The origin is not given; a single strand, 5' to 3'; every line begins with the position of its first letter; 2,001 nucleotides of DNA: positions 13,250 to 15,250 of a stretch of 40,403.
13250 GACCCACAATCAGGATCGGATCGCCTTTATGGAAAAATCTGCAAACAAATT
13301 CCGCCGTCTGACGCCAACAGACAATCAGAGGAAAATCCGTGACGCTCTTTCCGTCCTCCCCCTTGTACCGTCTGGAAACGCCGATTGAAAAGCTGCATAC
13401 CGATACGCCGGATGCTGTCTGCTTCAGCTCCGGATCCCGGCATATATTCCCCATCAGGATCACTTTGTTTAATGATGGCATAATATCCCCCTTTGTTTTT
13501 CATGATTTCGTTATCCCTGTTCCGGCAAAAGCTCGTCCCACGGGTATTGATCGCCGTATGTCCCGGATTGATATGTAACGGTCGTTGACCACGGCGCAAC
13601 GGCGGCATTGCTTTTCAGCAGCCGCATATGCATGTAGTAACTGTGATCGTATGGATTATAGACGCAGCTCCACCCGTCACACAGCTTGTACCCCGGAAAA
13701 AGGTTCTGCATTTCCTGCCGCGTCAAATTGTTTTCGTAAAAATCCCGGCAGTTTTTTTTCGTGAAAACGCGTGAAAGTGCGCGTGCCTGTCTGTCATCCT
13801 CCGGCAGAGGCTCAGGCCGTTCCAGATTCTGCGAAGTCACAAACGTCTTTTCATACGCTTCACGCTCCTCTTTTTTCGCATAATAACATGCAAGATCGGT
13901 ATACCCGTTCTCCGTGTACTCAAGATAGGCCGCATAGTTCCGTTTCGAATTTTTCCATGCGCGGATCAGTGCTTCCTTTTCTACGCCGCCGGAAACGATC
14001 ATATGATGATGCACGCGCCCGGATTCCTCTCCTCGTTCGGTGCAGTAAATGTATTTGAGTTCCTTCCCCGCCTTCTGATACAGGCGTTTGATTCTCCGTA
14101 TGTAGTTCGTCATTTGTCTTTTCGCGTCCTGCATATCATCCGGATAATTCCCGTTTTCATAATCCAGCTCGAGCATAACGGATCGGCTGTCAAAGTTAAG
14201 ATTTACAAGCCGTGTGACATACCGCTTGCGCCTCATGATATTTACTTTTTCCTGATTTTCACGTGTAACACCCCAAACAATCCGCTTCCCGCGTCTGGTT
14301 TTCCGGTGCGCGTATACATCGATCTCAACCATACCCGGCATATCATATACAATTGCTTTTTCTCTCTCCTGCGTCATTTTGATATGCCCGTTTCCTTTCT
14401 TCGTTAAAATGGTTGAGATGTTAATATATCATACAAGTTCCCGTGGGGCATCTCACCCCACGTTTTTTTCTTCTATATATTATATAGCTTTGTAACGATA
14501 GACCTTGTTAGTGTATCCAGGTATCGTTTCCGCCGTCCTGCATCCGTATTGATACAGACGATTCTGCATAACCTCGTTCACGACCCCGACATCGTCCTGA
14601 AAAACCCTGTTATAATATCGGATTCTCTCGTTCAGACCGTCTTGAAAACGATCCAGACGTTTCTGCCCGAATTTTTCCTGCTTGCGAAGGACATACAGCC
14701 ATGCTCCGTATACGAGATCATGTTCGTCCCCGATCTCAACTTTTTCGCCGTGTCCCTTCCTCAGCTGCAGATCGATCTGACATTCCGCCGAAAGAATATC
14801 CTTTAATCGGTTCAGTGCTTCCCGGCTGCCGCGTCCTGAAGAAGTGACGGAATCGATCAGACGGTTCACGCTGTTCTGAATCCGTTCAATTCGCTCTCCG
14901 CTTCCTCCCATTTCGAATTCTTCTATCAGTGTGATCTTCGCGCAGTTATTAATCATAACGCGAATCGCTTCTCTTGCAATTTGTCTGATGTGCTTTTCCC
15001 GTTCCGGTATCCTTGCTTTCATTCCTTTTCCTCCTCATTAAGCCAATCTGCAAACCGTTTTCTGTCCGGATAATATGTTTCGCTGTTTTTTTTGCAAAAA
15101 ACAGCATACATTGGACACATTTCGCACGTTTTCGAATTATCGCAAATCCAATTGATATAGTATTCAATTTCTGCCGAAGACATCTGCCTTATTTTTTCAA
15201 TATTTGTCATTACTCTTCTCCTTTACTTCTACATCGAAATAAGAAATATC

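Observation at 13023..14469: Second, unrelated initiator: HUH rolling-circle Rep next to SSB, with a hairpin upstream that may be its nick site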

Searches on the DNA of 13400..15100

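Call 84: search_rna_families(source=window, start=13400, end=15100, threshold=evalue, max_evalue=1)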
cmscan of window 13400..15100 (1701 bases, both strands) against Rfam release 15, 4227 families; matches with E-value up to 1: 0.
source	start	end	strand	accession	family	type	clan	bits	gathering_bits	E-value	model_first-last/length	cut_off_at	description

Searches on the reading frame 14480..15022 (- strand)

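Call 3: search_protein_families(library=pfam, proteins=[window:14480-15022:-], max_evalue=0.1)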
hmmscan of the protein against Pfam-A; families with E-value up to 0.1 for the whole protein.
window:14480-15022:- (180 aa): 1 family
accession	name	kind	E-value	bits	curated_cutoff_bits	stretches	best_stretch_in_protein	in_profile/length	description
PF24642.1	DUF7636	-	0.058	13.9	27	0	51-86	42-77/99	Domain of unknown function (DUF7636)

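Call 4: search_protein_families(library=phrogs, proteins=[window:14480-15022:-], max_evalue=0.01)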
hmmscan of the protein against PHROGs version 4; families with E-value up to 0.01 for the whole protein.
window:14480-15022:- (180 aa): 1 family
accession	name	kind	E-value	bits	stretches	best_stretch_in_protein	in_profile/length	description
phrog_17690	-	unknown function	0.0085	17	0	109-135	71-97/127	-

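Call 98: search_protein_families(library=ncbifam, proteins=[window:14480-15022:-], max_evalue=0.01)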
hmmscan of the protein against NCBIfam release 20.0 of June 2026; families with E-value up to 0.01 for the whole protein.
window:14480-15022:- (180 aa): 0 families
